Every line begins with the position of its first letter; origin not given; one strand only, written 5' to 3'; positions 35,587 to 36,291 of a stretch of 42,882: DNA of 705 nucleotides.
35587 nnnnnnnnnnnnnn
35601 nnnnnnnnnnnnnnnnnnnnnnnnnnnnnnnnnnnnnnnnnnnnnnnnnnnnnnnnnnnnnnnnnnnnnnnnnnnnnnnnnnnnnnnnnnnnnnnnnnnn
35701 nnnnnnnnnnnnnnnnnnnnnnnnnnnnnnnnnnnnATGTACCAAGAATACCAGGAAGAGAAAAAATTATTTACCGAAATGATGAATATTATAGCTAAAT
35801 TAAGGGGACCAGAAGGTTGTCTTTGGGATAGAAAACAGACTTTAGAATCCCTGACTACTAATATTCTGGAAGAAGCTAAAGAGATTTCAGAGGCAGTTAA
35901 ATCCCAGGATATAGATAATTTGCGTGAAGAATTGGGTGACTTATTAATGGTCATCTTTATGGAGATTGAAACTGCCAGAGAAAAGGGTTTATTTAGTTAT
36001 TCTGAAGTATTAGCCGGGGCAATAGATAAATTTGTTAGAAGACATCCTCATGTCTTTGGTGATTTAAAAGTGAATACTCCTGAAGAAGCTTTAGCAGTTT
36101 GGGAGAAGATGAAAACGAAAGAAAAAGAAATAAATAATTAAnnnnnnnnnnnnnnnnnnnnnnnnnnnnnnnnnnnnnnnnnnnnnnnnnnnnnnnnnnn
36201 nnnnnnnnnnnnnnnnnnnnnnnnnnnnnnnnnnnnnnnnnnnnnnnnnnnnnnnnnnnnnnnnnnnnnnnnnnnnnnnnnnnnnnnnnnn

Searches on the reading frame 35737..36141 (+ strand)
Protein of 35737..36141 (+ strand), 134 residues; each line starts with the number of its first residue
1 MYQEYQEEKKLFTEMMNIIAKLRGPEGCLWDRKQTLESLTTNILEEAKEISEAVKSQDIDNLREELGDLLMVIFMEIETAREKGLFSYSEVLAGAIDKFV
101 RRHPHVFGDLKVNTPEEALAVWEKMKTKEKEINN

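Call 43: find_homologous_proteins(query=window:35737-36141:+, max_evalue=1e-20)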
Query window:35737-36141:+ (134 aa): 2457 proteins with E <= 1e-20 among 3164 candidates; the best 120 are listed.
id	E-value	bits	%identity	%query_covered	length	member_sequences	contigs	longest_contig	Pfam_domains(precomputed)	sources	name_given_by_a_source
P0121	6.0e-81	287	100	100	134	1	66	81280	PF03819.23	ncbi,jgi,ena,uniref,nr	ncbi:MAG: nucleotide pyrophosphohydrolase [Candidatus Infernicultor aquiphilus]|uniref:Nucleotide py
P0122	2.1e-80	285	99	100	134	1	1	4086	PF03819.23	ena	-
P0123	3.1e-79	281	99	100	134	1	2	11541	PF03819.23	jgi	-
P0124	2.9e-77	275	99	97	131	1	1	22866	PF03819.23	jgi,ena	-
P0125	2.8e-74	265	95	97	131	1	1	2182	PF03819.23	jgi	jgi:MazG family protein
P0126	1.7e-73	263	94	91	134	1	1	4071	PF03819.23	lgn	-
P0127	2.4e-73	262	94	91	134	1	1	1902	PF03819.23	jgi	jgi:uncharacterized protein YabN with tetrapyrrole methylase and pyrophosphatase domain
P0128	1.2e-72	260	93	91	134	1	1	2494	PF03819.23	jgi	-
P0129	8.7e-72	257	93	97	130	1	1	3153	PF03819.23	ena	-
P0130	1.8e-71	256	95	94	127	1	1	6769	PF03819.23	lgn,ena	-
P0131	2.1e-71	256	95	94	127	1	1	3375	PF03819.23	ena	-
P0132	4.9e-71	255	92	97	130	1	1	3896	PF03819.23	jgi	jgi:MazG family protein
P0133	5.3e-71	255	94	94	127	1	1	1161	PF03819.23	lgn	-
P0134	6.4e-71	254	94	94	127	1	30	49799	PF03819.23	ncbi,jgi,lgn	jgi:uncharacterized protein YabN with tetrapyrrole methylase and pyrophosphatase domain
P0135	6.5e-71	254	95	90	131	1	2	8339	PF03819.23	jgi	jgi:uncharacterized protein YabN with tetrapyrrole methylase and pyrophosphatase domain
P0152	6.1e-70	251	93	94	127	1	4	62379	PF03819.23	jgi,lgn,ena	-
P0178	1.1e-64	234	82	97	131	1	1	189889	PF03819.23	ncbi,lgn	ncbi:MAG: nucleotide pyrophosphohydrolase [Candidatus Atribacteria bacterium]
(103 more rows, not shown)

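Call 44: find_encoding_contigs(protein=P0152, flank=10000, max_places=1)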
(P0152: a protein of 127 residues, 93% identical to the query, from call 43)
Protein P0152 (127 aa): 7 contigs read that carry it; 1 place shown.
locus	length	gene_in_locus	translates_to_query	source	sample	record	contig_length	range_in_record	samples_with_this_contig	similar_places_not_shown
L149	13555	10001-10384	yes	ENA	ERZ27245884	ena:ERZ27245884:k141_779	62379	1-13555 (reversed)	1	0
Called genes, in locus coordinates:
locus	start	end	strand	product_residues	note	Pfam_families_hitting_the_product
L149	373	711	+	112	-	PF04026:SpoVG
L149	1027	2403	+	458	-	PF00483:NTP_transferase, PF01128:IspD, PF02348:CTP_transf_3 (faint), PF12804:NTP_transf_3, PF25084:LbH_EIF2B, PF00132:Hexapep (weak), PF14602:Hexapep_2 (faint), PF25087:GMPPB_C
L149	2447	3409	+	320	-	PF13793:Pribosyltran_N, PF00156:Pribosyltran, PF14572:Pribosyl_synth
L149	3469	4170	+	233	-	PF01386:Ribosomal_L25p, PF14693:Ribosomal_TL5_C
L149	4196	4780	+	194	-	PF01195:Pept_tRNA_hydro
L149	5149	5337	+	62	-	-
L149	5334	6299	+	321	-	PF00365:PFK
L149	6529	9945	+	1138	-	PF17757:UvrB_inter, PF02559:CarD_TRCF_RID, PF00270:DEAD, PF04851:ResIII, PF00271:Helicase_C, PF22590:Cas3-like_C_2 (weak), PF03461:TRCF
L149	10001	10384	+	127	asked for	PF03819:MazG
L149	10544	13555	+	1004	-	?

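Call 45: find_encoding_contigs(protein=P0134, flank=10000, max_places=1)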
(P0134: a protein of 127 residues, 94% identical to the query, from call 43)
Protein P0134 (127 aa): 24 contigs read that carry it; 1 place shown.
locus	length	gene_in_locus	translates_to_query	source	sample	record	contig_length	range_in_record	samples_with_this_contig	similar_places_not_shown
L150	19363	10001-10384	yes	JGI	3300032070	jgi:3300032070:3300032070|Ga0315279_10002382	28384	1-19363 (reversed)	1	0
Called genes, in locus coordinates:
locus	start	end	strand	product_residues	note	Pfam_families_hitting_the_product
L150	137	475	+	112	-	PF04026:SpoVG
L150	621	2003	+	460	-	PF00483:NTP_transferase, PF01128:IspD, PF02348:CTP_transf_3 (faint), PF12804:NTP_transf_3, PF25084:LbH_EIF2B, PF00132:Hexapep (weak), PF25087:GMPPB_C, PF00132:Hexapep (weak), +1 more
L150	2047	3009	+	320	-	PF13793:Pribosyltran_N, PF00156:Pribosyltran, PF14572:Pribosyl_synth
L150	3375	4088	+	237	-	PF01386:Ribosomal_L25p, PF14693:Ribosomal_TL5_C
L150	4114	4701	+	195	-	PF01195:Pept_tRNA_hydro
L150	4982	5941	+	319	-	PF00365:PFK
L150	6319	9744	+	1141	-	PF17757:UvrB_inter, PF02559:CarD_TRCF_RID, PF00270:DEAD, PF04851:ResIII, PF00271:Helicase_C, PF22590:Cas3-like_C_2 (weak), PF03461:TRCF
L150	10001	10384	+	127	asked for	PF03819:MazG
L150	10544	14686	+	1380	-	PF05359:DUF748, PF05170:AsmA (weak), PF04357:TamB (weak), PF27051:TamB_N (weak), PF04357:TamB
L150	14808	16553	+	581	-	PF07244:POTRA, PF08478:POTRA_1 (faint), PF08479:POTRA_2 (faint), PF25282:POTRA1_3_Toc75 (faint), PF07244:POTRA, PF01103:Omp85, PF03865:ShlB (weak)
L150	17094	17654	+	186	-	PF03938:OmpH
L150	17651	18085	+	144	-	PF22817:ApeP-like, PF07977:FabA, PF22818:ApeI-like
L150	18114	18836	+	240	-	PF00005:ABC_tran, PF13304:AAA_21 (faint)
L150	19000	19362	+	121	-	?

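Call 46: find_encoding_contigs(protein=P0178, flank=10000, max_places=1)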
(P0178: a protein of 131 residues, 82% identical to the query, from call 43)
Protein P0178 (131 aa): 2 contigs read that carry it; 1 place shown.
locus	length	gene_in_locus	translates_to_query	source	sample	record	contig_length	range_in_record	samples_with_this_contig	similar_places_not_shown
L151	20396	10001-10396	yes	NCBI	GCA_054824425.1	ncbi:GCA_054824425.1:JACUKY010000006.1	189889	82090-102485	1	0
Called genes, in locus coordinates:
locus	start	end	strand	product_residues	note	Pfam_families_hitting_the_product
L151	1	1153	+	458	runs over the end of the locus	PF00483:NTP_transferase, PF01128:IspD, PF02348:CTP_transf_3 (weak), PF12804:NTP_transf_3, PF25084:LbH_EIF2B, PF00132:Hexapep (weak), PF25087:GMPPB_C, PF00132:Hexapep (weak), +1 more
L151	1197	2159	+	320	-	PF13793:Pribosyltran_N, PF00156:Pribosyltran, PF14572:Pribosyl_synth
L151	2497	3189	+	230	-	PF01386:Ribosomal_L25p, PF14693:Ribosomal_TL5_C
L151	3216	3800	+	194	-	PF01195:Pept_tRNA_hydro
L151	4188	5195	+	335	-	PF01087:GalP_UDP_transf, PF16285:DUF4931_N (weak), PF16268:DUF4921, PF02744:GalP_UDP_tr_C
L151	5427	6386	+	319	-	PF00365:PFK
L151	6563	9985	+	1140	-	PF17757:UvrB_inter, PF02559:CarD_TRCF_RID, PF00270:DEAD, PF04851:ResIII, PF00271:Helicase_C, PF22590:Cas3-like_C_2 (weak), PF03461:TRCF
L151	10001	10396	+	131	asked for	PF03819:MazG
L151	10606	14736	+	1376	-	PF13116:YhdP (faint), PF05170:AsmA (weak), PF04357:TamB (weak), PF27051:TamB_N (weak), PF04357:TamB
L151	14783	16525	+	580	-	PF07244:POTRA, PF08478:POTRA_1 (faint), PF08479:POTRA_2 (faint), PF07244:POTRA, PF01103:Omp85, PF19143:Omp85_2 (weak), PF03865:ShlB (weak)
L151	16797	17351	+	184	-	PF03938:OmpH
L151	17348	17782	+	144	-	PF22817:ApeP-like, PF07977:FabA, PF22818:ApeI-like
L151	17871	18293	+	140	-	PF05635:23S_rRNA_IVP, PF22296:bAvd (faint)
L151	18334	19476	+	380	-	PF11283:DUF3084, PF05622:HOOK (faint)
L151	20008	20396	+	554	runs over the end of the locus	PF00395:SLH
